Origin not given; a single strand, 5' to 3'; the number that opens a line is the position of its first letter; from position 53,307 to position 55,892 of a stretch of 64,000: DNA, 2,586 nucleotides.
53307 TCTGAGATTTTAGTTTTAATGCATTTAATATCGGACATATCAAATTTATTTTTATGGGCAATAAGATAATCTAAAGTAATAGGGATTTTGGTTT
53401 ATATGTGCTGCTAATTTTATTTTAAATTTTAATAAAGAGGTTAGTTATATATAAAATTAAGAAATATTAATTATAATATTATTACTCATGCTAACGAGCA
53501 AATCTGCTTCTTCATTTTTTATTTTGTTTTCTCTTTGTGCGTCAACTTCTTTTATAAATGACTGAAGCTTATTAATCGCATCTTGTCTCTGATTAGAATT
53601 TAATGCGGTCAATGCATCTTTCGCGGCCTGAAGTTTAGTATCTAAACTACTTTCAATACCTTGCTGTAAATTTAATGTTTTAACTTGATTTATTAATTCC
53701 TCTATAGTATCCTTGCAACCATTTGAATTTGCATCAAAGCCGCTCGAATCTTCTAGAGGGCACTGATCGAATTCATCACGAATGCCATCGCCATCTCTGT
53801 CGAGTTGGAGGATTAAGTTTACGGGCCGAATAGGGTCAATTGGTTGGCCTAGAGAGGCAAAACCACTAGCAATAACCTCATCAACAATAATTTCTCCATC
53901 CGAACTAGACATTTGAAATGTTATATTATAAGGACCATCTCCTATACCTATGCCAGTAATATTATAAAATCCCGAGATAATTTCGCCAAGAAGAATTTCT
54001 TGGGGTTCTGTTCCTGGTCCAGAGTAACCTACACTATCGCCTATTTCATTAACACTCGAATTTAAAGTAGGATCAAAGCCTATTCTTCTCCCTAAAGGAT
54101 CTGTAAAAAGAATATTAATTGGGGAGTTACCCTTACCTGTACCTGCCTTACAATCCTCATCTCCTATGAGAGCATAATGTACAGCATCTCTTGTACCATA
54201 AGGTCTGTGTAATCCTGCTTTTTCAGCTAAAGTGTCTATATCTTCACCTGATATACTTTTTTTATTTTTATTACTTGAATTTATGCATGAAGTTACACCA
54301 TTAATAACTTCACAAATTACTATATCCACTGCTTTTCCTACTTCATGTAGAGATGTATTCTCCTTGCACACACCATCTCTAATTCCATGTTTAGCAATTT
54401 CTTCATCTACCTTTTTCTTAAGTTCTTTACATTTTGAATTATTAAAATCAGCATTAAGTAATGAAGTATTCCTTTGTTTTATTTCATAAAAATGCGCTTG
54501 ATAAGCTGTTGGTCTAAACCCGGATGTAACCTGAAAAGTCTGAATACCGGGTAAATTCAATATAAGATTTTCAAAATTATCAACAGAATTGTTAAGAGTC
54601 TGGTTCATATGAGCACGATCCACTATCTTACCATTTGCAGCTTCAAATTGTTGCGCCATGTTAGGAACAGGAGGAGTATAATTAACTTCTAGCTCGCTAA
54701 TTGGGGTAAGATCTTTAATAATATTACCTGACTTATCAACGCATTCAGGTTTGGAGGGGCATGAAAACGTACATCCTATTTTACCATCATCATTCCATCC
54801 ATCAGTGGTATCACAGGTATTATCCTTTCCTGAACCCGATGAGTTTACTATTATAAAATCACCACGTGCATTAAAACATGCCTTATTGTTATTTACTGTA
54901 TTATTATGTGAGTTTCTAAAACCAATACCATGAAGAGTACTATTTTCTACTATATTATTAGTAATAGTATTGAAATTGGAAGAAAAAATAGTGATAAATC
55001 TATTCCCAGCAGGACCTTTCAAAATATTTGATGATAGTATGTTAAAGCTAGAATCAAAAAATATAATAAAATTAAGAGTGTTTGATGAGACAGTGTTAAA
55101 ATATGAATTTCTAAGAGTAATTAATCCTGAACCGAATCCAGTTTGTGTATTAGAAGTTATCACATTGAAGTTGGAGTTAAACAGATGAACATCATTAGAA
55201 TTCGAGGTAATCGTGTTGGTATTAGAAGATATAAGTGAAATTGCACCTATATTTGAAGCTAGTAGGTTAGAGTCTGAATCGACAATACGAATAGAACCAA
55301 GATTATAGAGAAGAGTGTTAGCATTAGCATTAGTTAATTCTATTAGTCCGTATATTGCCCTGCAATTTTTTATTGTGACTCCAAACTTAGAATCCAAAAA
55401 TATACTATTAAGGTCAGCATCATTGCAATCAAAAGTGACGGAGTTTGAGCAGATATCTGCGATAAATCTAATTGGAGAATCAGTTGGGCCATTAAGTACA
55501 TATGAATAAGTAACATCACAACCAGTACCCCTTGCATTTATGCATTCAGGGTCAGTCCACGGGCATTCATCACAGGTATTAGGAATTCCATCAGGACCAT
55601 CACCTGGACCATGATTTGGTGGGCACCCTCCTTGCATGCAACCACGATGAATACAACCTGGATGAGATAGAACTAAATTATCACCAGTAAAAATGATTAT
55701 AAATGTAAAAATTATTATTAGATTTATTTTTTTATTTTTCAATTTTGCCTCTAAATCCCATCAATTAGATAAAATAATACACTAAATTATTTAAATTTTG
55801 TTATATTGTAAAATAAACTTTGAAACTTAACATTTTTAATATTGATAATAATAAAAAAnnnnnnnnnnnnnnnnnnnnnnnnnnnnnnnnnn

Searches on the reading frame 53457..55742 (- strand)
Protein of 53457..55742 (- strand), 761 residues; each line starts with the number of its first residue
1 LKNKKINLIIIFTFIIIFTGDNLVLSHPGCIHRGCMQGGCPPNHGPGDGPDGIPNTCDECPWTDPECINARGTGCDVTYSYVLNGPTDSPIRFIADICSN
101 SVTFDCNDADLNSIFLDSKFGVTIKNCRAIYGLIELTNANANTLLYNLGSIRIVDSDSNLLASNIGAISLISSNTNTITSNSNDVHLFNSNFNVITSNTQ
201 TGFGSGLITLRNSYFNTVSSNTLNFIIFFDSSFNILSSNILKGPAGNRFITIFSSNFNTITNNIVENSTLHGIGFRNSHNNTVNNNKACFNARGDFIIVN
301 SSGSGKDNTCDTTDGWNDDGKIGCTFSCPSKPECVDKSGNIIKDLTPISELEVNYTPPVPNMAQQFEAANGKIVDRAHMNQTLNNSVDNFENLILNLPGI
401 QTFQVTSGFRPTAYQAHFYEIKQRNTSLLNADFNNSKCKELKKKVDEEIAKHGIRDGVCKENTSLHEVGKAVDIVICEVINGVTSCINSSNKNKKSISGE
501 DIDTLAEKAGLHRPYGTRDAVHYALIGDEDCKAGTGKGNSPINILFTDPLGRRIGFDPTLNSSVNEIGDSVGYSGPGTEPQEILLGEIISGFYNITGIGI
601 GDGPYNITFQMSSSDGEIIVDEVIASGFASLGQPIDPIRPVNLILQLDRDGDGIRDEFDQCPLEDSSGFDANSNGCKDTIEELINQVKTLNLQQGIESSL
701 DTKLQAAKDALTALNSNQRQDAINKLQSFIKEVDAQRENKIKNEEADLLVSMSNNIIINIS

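Call 66: search_protein_families(library=pfam, max_evalue=0.01, proteins=[window:53457-55742:-])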
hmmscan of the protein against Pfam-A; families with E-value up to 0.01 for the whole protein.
window:53457-55742:- (761 aa): 3 families
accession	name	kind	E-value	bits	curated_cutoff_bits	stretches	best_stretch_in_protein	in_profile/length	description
PF05048.19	NosD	-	0.00017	21.5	23.6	1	171-299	5-135/212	Periplasmic copper-binding protein (NosD)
PF02557.22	VanY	-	0.0012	19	25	1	403-516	26-111/132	D-alanyl-D-alanine carboxypeptidase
PF22888.1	FIMAH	-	0.0013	19.7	24.8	1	687-757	12-80/81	FIMAH domain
